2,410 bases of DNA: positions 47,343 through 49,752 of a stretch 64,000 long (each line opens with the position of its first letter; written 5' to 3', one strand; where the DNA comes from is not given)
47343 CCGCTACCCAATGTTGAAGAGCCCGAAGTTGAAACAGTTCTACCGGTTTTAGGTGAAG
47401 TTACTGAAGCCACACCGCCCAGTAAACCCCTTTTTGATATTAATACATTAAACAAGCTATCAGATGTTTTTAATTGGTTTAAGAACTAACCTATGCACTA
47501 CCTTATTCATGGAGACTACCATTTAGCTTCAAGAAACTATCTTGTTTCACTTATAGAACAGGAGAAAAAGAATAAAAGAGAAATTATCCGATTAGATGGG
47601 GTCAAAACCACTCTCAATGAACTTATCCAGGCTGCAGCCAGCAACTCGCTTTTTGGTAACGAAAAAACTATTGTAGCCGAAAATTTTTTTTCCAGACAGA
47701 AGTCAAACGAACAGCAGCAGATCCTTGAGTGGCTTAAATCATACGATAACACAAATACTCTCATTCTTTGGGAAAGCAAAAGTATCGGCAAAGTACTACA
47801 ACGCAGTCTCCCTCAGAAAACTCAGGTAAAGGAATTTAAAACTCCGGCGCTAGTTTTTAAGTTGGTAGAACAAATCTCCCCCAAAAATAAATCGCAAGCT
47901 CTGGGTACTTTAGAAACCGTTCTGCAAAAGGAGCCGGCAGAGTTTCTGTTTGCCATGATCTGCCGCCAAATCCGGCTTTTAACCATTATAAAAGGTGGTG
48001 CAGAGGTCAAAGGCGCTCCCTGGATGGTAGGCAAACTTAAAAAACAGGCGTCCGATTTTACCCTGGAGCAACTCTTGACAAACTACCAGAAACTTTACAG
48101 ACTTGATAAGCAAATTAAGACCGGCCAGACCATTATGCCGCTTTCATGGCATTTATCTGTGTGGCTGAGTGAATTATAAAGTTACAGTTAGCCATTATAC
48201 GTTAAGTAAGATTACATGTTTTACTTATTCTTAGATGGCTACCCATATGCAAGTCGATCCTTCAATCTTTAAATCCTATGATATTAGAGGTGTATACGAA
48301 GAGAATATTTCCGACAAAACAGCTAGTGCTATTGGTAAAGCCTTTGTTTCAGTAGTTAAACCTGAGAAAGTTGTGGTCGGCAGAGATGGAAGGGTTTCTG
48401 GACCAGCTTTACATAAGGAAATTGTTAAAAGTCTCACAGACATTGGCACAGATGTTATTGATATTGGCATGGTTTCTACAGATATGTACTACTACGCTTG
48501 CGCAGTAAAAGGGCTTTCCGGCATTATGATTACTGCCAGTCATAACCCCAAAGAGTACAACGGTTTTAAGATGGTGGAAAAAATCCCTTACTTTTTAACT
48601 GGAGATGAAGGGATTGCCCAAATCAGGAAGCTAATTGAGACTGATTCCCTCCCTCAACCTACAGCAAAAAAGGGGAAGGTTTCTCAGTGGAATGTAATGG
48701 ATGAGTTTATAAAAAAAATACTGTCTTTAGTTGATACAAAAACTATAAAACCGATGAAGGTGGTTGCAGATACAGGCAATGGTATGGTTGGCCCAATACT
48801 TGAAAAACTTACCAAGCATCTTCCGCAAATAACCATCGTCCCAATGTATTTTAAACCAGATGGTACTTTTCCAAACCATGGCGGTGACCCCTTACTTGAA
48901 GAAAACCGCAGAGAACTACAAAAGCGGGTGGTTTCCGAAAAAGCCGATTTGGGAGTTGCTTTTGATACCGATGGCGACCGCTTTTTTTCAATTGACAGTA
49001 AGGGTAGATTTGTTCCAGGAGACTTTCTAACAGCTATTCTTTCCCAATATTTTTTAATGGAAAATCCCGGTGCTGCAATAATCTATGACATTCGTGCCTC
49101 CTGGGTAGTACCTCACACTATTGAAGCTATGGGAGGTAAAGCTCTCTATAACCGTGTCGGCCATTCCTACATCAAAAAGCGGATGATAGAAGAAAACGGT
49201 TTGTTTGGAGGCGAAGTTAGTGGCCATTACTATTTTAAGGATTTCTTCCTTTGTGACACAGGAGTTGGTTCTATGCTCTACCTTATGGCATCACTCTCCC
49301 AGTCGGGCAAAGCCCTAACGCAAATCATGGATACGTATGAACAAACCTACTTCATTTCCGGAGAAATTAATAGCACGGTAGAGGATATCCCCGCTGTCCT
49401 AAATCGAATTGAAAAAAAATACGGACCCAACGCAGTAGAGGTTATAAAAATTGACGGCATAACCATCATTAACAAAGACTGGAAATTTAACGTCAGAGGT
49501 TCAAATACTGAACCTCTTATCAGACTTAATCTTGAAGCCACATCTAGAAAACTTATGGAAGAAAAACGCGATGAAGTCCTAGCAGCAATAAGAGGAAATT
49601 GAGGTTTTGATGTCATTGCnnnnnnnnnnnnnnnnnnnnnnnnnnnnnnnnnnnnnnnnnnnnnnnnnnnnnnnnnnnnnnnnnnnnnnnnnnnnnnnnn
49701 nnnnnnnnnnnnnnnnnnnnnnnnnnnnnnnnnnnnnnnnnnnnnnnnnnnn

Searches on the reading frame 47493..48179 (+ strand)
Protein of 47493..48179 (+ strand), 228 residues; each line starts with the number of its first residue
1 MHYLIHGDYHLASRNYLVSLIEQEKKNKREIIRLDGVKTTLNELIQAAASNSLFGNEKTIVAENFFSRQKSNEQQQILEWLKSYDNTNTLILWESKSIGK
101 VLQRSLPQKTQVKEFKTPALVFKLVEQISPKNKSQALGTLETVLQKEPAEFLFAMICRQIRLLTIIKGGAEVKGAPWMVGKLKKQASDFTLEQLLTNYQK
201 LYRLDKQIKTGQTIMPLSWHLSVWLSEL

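Call 9: search_protein_families(library=pfam, proteins=[window:47493-48179:+])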
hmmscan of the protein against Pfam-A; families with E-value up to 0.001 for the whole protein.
window:47493-48179:+ (228 aa): 2 families
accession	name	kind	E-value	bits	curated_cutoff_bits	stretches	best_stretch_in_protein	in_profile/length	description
PF21694.2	DNA_pol3_delta_C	-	7e-13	49.1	27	1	121-213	4-108/121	DNA polymerase III delta subunit, C-terminal domain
PF06144.19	DNA_pol3_delta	-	0.00039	20.8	21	1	24-97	25-103/124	DNA polymerase III, delta subunit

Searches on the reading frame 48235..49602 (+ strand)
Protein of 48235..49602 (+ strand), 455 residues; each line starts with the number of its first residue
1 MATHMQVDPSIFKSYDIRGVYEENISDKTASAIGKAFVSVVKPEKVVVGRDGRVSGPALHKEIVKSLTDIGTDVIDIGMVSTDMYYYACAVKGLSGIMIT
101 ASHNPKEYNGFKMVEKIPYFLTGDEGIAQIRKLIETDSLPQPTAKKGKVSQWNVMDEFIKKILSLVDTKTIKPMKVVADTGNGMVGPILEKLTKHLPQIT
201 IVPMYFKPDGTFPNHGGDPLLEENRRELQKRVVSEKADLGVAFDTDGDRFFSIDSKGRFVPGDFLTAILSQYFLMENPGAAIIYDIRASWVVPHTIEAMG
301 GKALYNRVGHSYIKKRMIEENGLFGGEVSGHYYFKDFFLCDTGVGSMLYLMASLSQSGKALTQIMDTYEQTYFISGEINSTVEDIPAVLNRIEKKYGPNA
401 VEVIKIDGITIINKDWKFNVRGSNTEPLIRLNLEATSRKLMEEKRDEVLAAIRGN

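Call 9: search_protein_families(library=pfam, proteins=[window:48235-49602:+])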
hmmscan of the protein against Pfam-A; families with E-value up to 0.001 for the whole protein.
window:48235-49602:+ (455 aa): 4 families
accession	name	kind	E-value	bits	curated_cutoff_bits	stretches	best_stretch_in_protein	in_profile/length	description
PF02878.22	PGM_PMM_I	-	1.2e-31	109.6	22.5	1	11-137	3-134/138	Phosphoglucomutase/phosphomannomutase, alpha/beta/alpha domain I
PF02880.22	PGM_PMM_III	-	5.5e-22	78.5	20.7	1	262-368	2-112/115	Phosphoglucomutase/phosphomannomutase, alpha/beta/alpha domain III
PF02879.22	PGM_PMM_II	-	1.4e-19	70.9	29.3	1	156-257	1-103/103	Phosphoglucomutase/phosphomannomutase, alpha/beta/alpha domain II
PF00408.26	PGM_PMM_IV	-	1.4e-10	41.6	23.1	1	377-450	1-67/68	Phosphoglucomutase/phosphomannomutase, C-terminal domain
